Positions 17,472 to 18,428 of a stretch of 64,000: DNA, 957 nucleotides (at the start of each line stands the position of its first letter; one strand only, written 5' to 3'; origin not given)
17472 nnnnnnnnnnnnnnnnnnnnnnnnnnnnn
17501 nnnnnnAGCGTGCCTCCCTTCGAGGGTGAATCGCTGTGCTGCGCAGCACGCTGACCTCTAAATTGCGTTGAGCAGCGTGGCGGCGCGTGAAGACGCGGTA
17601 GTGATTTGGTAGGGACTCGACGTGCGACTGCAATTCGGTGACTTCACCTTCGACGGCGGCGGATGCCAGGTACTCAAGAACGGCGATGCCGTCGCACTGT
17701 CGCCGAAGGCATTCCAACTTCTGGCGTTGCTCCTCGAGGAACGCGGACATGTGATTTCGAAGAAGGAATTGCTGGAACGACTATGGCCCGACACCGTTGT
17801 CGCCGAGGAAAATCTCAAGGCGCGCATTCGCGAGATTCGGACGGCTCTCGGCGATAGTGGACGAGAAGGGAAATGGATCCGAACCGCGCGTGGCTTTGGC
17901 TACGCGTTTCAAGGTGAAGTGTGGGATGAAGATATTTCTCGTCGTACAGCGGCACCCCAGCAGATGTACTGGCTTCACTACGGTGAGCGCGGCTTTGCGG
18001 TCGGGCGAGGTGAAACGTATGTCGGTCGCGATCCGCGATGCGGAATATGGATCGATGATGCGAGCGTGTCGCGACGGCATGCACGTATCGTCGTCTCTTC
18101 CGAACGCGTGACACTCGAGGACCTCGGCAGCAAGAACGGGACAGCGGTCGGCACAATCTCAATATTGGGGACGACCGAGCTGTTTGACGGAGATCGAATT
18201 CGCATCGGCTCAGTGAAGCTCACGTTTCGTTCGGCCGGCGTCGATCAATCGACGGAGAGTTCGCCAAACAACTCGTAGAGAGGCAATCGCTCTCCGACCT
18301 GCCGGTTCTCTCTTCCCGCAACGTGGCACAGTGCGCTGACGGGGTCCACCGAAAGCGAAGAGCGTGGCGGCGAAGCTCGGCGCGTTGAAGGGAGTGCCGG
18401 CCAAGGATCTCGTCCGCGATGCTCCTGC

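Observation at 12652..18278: Giant Ser/Thr kinase-STAND-like NTPase-TM-WD40 protein with a nearby divergent FHA plus winged-helix DNA-binding protein (minimal EmbR-like partner)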

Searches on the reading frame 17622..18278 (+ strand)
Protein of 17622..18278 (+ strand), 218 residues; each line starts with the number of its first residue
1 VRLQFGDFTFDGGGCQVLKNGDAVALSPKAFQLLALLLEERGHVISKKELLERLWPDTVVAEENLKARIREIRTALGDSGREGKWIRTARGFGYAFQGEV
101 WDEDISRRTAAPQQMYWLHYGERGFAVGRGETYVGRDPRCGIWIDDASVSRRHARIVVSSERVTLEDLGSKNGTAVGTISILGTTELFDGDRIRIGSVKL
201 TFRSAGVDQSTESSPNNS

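Call 3: search_protein_families(library=pfam, proteins=[window:17622-18278:+], max_evalue=0.1)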
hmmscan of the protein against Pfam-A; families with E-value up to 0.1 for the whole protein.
window:17622-18278:+ (218 aa): 3 families
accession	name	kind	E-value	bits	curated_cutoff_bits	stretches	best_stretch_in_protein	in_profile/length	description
PF00486.34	Trans_reg_C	-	6e-19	68.3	26.2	1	22-96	2-77/77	Transcriptional regulatory protein, C terminal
PF00498.31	FHA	-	6.3e-19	68.6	20.7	1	133-196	2-67/67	FHA domain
PF16697.10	Yop-YscD_cpl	-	9.8e-14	51.8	33.2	1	126-204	13-92/94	Inner membrane component of T3SS, cytoplasmic domain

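Call 5: search_protein_families(library=padloc, proteins=[window:17622-18278:+], max_evalue=0.01)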
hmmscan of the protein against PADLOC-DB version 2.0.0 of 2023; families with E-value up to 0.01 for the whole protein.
window:17622-18278:+ (218 aa): 1 family
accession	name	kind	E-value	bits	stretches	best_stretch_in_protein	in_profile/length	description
PDLC01171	TPR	-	0.00082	16.5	1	13-77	386-451/504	TPR repeats containing protein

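Call 6: search_protein_families(library=ncbifam, proteins=[window:17622-18278:+], max_evalue=0.01)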
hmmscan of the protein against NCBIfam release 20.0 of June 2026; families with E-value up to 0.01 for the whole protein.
window:17622-18278:+ (218 aa): 44 families (the best 25 are shown)
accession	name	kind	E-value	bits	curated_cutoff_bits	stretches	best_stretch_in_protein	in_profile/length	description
NF049868.1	FhaB_Rv0019c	equivalog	3.4e-15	56.5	125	1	127-199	83-155/158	FHA domain-containing protein FhaB/FipA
NF052573.1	HisKinEspAMyxo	equivalog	1.9e-13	49.4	1400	1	124-200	40-116/755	serine histidine kinase EspA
NF009037.0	PRK12370.1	equivalog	3.8e-13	48.7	589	1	4-99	15-108/553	HilA/EilA family virulence transcriptional regulator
TIGR02154.1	PhoB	equivalog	1.8e-12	47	296.2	1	3-96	132-225/226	phosphate regulon transcriptional regulator PhoB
NF041660.2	oxygluDhInhib_OdhI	equivalog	3.2e-12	46.4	200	1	125-202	51-127/130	oxoglutarate dehydrogenase inhibitor Odhl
NF053854.1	RespRegPhoBBctds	equivalog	4.3e-12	45.9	270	1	5-97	135-225/225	two-component system response regulator PhoB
NF045944.1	ResRegRpaBCyano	equivalog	4.6e-12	45.8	330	1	3-97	131-228/229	response regulator transcription factor RpaB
NF033117.2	vanR_ACDEGLN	exception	5.3e-12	45.8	350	1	15-95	143-224/226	VanR-ABDEGLN family response regulator transcription factor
NF008296.0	PRK11083.1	equivalog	1.7e-10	40.7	273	1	4-97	132-226/228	two-component system response regulator CreB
NF033120.0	vanR_FM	exception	6.6e-10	39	460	1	3-98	135-231/231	vancomycin resistance response regulator transcription factor, VanR-F/VanR-M family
NF041733.1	resp_reg_CseB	equivalog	7.8e-10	38.5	350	1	3-96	137-226/228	two-component system response regulator CseB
NF040689.1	MtrAB_MtrA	equivalog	1.4e-09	37.6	300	1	3-95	124-217/219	MtrAB system response regulator MtrA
NF045914.1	RespRegNblR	equivalog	1.5e-09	37.8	300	1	2-96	131-225/228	response regulator transcription factor NblR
NF007663.1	PRK10336.1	equivalog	1.8e-08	34.4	345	1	3-96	127-216/219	quorum sensing response regulator transcription factor QseB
NF007982.1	PRK10710.1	equivalog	3.1e-08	33.5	380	1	15-100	145-231/235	envelope stress response regulator BaeR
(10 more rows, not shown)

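Call 9: find_homologous_proteins(query=window:17622-18278:+, max_evalue=0.00001)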
Query window:17622-18278:+ (218 aa): 7020 proteins with E <= 0.00001 among 8000 candidates; the best 120 are listed.
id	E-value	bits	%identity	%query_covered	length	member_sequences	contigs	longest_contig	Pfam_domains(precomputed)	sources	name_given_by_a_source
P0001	2.3e-141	487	100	100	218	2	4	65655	PF00498.32,PF16697.11,PF00486.35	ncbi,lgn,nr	ncbi:MAG TPA: FHA domain-containing protein [Thermoanaerobaculia bacterium]|nr:FHA domain-containing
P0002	2.9e-88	313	68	99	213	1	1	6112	PF00498.32,PF16697.11,PF00486.35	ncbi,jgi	ncbi:MAG TPA: FHA domain-containing protein [Gemmatimonadaceae bacterium]|jgi:DNA-binding winged hel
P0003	1.9e-84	301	67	99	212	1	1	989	PF00498.32,PF16697.11,PF00486.35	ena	-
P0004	3.1e-75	270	59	99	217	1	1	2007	PF00498.32,PF16697.11,PF00486.35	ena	-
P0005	5.0e-72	260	58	98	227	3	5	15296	PF00498.32,PF16697.11,PF00486.35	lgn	-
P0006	1.1e-68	249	56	99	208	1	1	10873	PF00498.32,PF16697.11,PF00486.35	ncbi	-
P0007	9.8e-66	239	43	99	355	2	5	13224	PF00498.32,PF16697.11,PF00486.35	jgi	jgi:DNA-binding winged helix-turn-helix (wHTH) protein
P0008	4.7e-57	211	52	98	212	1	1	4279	PF00498.32,PF16697.11,PF00486.35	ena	-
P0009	5.2e-57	211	52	98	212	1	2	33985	PF00498.32,PF16697.11,PF00486.35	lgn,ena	-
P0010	1.7e-56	209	52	98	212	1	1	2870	PF00498.32,PF16697.11,PF00486.35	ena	-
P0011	1.8e-56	209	53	98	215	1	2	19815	PF00498.32,PF16697.11,PF00486.35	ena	-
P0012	2.2e-56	209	53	98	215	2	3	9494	PF00498.32,PF16697.11,PF00486.35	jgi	jgi:DNA-binding winged helix-turn-helix (wHTH) protein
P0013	3.3e-56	208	51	99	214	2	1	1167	PF00498.32,PF16697.11,PF00486.35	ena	-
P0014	4.4e-56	208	52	98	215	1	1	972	PF00498.32,PF16697.11,PF00486.35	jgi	jgi:DNA-binding winged helix-turn-helix (wHTH) protein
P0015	5.5e-56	208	53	93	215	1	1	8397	PF00498.32,PF16697.11,PF00486.35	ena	-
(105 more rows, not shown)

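Call 10: find_encoding_contigs(protein=P0002, flank=10000, max_places=3)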
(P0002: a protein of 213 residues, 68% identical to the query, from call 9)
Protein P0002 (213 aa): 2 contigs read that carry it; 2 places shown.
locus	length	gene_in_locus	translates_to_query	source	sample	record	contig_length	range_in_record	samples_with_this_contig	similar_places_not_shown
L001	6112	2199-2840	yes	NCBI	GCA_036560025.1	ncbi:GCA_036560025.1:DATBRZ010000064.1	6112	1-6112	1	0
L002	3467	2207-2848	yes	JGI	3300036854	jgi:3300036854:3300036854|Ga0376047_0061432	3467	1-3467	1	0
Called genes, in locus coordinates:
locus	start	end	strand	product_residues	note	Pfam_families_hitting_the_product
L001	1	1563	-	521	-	PF00069:Pkinase, PF07714:PK_Tyr_Ser-Thr, PF03109:ABC1, PF01636:APH (faint), PF20703:nSTAND1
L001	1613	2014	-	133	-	-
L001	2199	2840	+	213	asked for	PF00486:Trans_reg_C, PF16697:Yop-YscD_cpl, PF00498:FHA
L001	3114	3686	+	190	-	PF04542:Sigma70_r2, PF08281:Sigma70_r4_2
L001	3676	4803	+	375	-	PF16220:DUF4880, PF04773:FecR, PF16344:FecR_C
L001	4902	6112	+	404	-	PF07715:Plug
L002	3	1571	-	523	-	?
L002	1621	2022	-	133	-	-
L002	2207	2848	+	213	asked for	PF00486:Trans_reg_C, PF16697:Yop-YscD_cpl, PF00498:FHA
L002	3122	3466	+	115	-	?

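Call 11: find_encoding_contigs(protein=P0005, flank=10000, max_places=4)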
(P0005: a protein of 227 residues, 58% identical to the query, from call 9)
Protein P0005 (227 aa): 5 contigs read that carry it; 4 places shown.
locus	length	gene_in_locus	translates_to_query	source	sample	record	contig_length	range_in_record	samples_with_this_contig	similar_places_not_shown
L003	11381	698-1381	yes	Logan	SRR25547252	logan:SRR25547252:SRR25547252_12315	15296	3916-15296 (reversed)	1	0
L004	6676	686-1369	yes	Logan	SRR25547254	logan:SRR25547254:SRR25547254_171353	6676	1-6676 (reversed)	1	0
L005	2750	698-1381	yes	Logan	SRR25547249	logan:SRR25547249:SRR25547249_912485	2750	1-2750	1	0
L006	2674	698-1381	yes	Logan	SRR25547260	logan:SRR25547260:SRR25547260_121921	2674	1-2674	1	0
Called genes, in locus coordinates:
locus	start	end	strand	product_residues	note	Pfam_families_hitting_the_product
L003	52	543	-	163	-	-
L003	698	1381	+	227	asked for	PF00486:Trans_reg_C, PF16697:Yop-YscD_cpl, PF00498:FHA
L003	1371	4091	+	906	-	PF00069:Pkinase, PF07714:PK_Tyr_Ser-Thr, PF03109:ABC1, PF13191:AAA_16 (weak), PF20703:nSTAND1, PF13401:AAA_22 (faint), PF23381:Beta-prop_IFT122_1st (weak), PF25174:Beta-prop_THOC3 (weak)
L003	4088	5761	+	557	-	PF24807:WD40_CDC20-Fz (weak), PF25174:Beta-prop_THOC3, PF25175:Beta-prop_WDR5, PF23381:Beta-prop_IFT122_1st, PF24817:WD40_WDHD1_1st, PF25173:Beta-prop_WDR3_1st, PF24814:WD40_Prp19, PF00400:WD40, +10 more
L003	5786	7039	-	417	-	-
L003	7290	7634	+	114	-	PF01740:STAS, PF13466:STAS_2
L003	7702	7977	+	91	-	PF13560:HTH_31 (weak), PF01381:HTH_3, PF13443:HTH_26 (weak)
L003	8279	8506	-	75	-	-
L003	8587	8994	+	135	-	-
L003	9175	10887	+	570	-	PF05139:Erythro_esteras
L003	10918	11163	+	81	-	PF01402:RHH_1 (weak)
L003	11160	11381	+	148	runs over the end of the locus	PF01850:PIN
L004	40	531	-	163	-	-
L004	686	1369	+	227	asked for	PF00486:Trans_reg_C, PF16697:Yop-YscD_cpl, PF00498:FHA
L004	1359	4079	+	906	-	PF00069:Pkinase, PF07714:PK_Tyr_Ser-Thr, PF03109:ABC1, PF13191:AAA_16 (weak), PF20703:nSTAND1, PF13401:AAA_22 (faint), PF23381:Beta-prop_IFT122_1st (weak), PF25174:Beta-prop_THOC3 (weak)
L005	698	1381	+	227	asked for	PF00486:Trans_reg_C, PF16697:Yop-YscD_cpl, PF00498:FHA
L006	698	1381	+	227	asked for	PF00486:Trans_reg_C, PF16697:Yop-YscD_cpl, PF00498:FHA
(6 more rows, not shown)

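Call 12: find_encoding_contigs(protein=P0006, flank=10000, max_places=3)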
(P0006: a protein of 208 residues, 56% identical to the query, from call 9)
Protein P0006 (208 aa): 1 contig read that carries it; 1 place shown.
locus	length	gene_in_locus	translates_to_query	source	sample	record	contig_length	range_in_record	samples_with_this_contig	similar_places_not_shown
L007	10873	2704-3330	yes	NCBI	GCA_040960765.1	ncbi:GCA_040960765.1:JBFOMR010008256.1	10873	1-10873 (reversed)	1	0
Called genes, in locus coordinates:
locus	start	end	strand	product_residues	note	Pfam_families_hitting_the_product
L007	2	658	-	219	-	?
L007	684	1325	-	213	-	-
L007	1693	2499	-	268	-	-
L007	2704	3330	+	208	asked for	PF00486:Trans_reg_C, PF16697:Yop-YscD_cpl, PF00498:FHA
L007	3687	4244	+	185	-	-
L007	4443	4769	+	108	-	PF13006:Nterm_IS4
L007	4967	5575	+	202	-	PF01609:DDE_Tnp_1 (weak)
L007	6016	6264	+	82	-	PF10387:DUF2442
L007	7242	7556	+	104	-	-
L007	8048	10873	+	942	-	?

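Call 24: find_related_loci(query=A3, collection=genome_contigs, flank=10000)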
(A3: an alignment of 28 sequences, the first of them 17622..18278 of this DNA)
Query A3 (218 aa) in genome_contigs; peptide patterns used: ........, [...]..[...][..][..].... (x = any residue, [..] = any of these).
598 stretches matched a pattern (row limit reached: there are more); 555 encode a relative of the query (tblastn E <= 1e-3); the best 80 are kept; 80 distinct loci.
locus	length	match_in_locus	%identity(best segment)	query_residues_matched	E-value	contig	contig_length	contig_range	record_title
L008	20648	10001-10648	47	1-218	2e-55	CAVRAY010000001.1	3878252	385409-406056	MAG: Thermoanaerobaculia bacterium isolate MFD04944.bin.2.108 genome assembly, contig: contig_12409, whole genome shotgu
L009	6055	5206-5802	50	1-203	1e-54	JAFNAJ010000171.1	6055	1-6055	MAG: Acidobacteria bacterium isolate CTSoil_015 scaffold_9711, whole genome shotgun sequence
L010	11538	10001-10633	47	1-213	2e-54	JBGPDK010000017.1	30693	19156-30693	MAG: Thermoanaerobaculia bacterium isolate OBJ_0618_050_26 k141_1208129_length_30693_cov_26.0631, whole genome shotgun s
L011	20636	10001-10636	45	4-215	1e-53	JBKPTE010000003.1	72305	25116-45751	MAG: Acidobacteriota bacterium isolate GS_EKS_MAG_00004 GS_EKS_000000056136, whole genome shotgun sequence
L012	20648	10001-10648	47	1-216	8e-54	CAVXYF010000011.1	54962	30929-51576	MAG: uncultured Acidobacteriota bacterium isolate MFD09206.bin.1.14 genome assembly, contig: contig_39090, whole genome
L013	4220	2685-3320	47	1-213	1e-53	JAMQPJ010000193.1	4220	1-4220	MAG: Thermoanaerobaculia bacterium isolate CH5 k141_793460, whole genome shotgun sequence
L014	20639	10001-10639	46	1-214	2e-53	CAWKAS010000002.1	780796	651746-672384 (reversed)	MAG: uncultured Acidobacteriota bacterium isolate MFD09779.bin.1.286 genome assembly, contig: contig_22901, whole genome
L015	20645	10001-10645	46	1-214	4e-53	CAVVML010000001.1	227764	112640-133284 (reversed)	MAG: uncultured Acidobacteriota bacterium isolate MFD09267.bin.2.131 genome assembly, contig: contig_10045, whole genome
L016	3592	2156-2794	46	1-213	9e-53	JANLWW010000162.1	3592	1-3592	MAG: Acidobacteriota bacterium isolate OTE_20_metabat_232 OTE_20_k141_1682180, whole genome shotgun sequence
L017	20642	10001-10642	46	1-214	1e-52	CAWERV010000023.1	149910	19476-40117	MAG: uncultured Acidobacteriota bacterium isolate MFD02134.bin.2.169 genome assembly, contig: contig_6860, whole genome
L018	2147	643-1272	46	1-213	5e-53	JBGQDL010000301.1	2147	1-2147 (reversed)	MAG: Thermoanaerobaculia bacterium isolate OBJ2_061818_110_17 k141_2649076_length_2147_cov_7.0000, whole genome shotgun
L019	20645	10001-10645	45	1-214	1e-52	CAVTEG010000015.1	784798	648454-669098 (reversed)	MAG: uncultured Acidobacteriota bacterium isolate MFD00822.bin.2.9 genome assembly, contig: contig_99917, whole genome s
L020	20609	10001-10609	47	1-203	1e-52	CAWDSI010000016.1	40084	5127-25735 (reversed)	MAG: uncultured Acidobacteriota bacterium isolate MFD00392.bin.2.245 genome assembly, contig: contig_30701, whole genome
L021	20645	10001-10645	44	1-214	6e-52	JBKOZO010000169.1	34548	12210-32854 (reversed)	MAG: Acidobacteriota bacterium isolate GB_HAYS_MAG_00032 GB_HAYS_000000739423, whole genome shotgun sequence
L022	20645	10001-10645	45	1-214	1e-51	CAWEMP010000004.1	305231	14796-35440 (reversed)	MAG: uncultured Acidobacteriota bacterium isolate MFD02809.bin.2.249 genome assembly, contig: contig_155970, whole genom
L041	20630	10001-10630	42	1-214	5e-49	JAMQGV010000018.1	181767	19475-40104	MAG: Vicinamibacteria bacterium isolate ACD1 H2_k97_296780, whole genome shotgun sequence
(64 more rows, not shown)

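Call 32: search_protein_families(library=pfam, alignment_id=A4, max_evalue=0.001)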
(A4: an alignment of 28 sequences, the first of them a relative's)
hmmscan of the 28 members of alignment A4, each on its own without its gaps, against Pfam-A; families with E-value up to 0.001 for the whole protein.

A. member 1, L017:10438-13182:+ (915 aa): 7 families
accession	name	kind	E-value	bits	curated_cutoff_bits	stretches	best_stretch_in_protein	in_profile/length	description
PF00069.31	Pkinase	-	3.4e-43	148.4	31.7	1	86-347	1-256/263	Protein kinase domain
PF07714.23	PK_Tyr_Ser-Thr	-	1.2e-30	107.1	23.1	1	89-343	4-249/258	Protein tyrosine and serine/threonine kinase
PF07676.18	PD40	-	5.3e-14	52.2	20.9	1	532-557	4-29/38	WD40-like Beta Propeller Repeat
PF00400.38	WD40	-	3e-06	28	27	0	710-727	16-33/39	WD domain, G-beta repeat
PF01636.29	APH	-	3.5e-06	27.4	23.2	1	196-234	162-201/239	Phosphotransferase enzyme family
PF03109.22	ABC1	-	0.00012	21.8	22.9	0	160-230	144-214/244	ABC1 atypical kinase-like domain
PF25174.1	Beta-prop_THOC3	-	0.00024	20.7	305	0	505-638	96-228/272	THOC3 beta-propeller domain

B. families by the number of members that match (of 28 scanned): 35 families (the first 25 are shown)
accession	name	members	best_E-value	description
PF00069.31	Pkinase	28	6.3e-53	Protein kinase domain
PF07714.23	PK_Tyr_Ser-Thr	28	9.4e-43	Protein tyrosine and serine/threonine kinase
PF01636.29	APH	26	3.2e-10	Phosphotransferase enzyme family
PF03109.22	ABC1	26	3.3e-08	ABC1 atypical kinase-like domain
PF07676.18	PD40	23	1.4e-30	WD40-like Beta Propeller Repeat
PF25174.1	Beta-prop_THOC3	7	3.8e-15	THOC3 beta-propeller domain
PF00400.38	WD40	6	6.1e-22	WD domain, G-beta repeat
PF00930.27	DPPIV_N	6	5.9e-09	Dipeptidyl peptidase IV (DPP IV) N-terminal region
PF13414.12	TPR_11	4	2.1e-17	TPR repeat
PF14559.12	TPR_19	4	4.4e-13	Tetratricopeptide repeat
PF13432.12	TPR_16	3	3.4e-13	Tetratricopeptide repeat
PF07719.23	TPR_2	3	1.4e-11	Tetratricopeptide repeat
PF01163.29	RIO1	3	6.6e-05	RIO domain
PF13431.12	TPR_17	2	7.3e-17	Tetratricopeptide repeat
PF13428.12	TPR_14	2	4.8e-13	Tetratricopeptide repeat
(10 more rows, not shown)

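Call 73: search_solved_structures(query=window:17622-18278:+, max_evalue=0.001)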
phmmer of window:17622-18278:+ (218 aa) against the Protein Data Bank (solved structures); distinct sequences matched with E-value up to 0.001: 71 (the best 60 are shown).
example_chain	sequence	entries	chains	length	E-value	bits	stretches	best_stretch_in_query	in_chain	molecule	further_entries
1p2f_A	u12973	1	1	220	3.6e-11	46.3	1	4-98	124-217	Response Regulator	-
2naz_A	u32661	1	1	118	4.9e-11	45.8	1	2-99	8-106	Transcriptional regulatory protein RstA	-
2fez_A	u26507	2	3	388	2.1e-10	43.7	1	110-206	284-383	Probable regulatory protein embR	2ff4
3q9v_A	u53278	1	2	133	6.1e-10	42.2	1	3-98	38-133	DNA-binding response regulator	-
2kfu_A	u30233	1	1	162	2.2e-09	40.4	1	125-205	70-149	Rv1827 pThr 22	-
6i2p_D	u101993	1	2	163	2.3e-09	40.4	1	125-205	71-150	Glycogen accumulation regulator GarA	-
2kkl_A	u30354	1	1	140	2.4e-09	40.3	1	125-204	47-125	Uncharacterized protein Mb1858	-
7rj3_A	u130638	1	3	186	2.9e-09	40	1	125-205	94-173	Glycogen accumulation regulator GarA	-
6i2q_B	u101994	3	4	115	3.1e-09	39.9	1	125-206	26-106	Glycogen accumulation regulator GarA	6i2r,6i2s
8p5r_G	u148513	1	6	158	7.1e-09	38.8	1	125-206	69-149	Glycogen accumulation regulator GarA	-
2kb3_A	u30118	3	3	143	3.1e-08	36.7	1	125-204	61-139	Oxoglutarate dehydrogenase inhibitor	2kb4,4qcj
8p5x_G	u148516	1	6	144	3.2e-08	36.6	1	125-204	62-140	Oxoglutarate dehydrogenase inhibitor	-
6hc0_B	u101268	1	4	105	4.4e-08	36.2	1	124-206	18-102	GGDEF domain protein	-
3gqs_A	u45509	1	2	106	5e-08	36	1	125-181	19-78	Adenylate cyclase-like protein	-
6hc1_A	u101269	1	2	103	5.2e-08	35.9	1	124-205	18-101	GGDEF domain protein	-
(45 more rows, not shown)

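Call 87: predict_structure(alignment_id=A3)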
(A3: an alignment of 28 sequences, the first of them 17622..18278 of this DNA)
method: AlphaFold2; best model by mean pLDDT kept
length: 218 residues; sequences in the alignment: 28
mean_pLDDT: 87.2   pTM: 0.57
mean pLDDT of the five models: 87.2, 86.7, 84.6, 84.4, 83.6
residues with pLDDT >= 90: 146; 70-90: 45; 50-70: 9; < 50: 18
segments of 3 or more residues with pLDDT < 50: 107-112, 207-218
pLDDT, mean of each block of 10 residues (from residue 1): 93 88 90 97 96 94 95 89 84 94 61 75 86 92 93 94 94 96 95 97 67 37
secondary structure, 60 per line:
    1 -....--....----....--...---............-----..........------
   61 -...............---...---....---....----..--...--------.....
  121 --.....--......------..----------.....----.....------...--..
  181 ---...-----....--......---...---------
elements in order: E2-5 E8-11 E16-19 E22-24 H28-39 H47-54 H62-76 E86-89 E93-96 E116-120 E123-127 E130-135 E154-158 E163-167 E174-176 E184-186 E192-195 E198-203
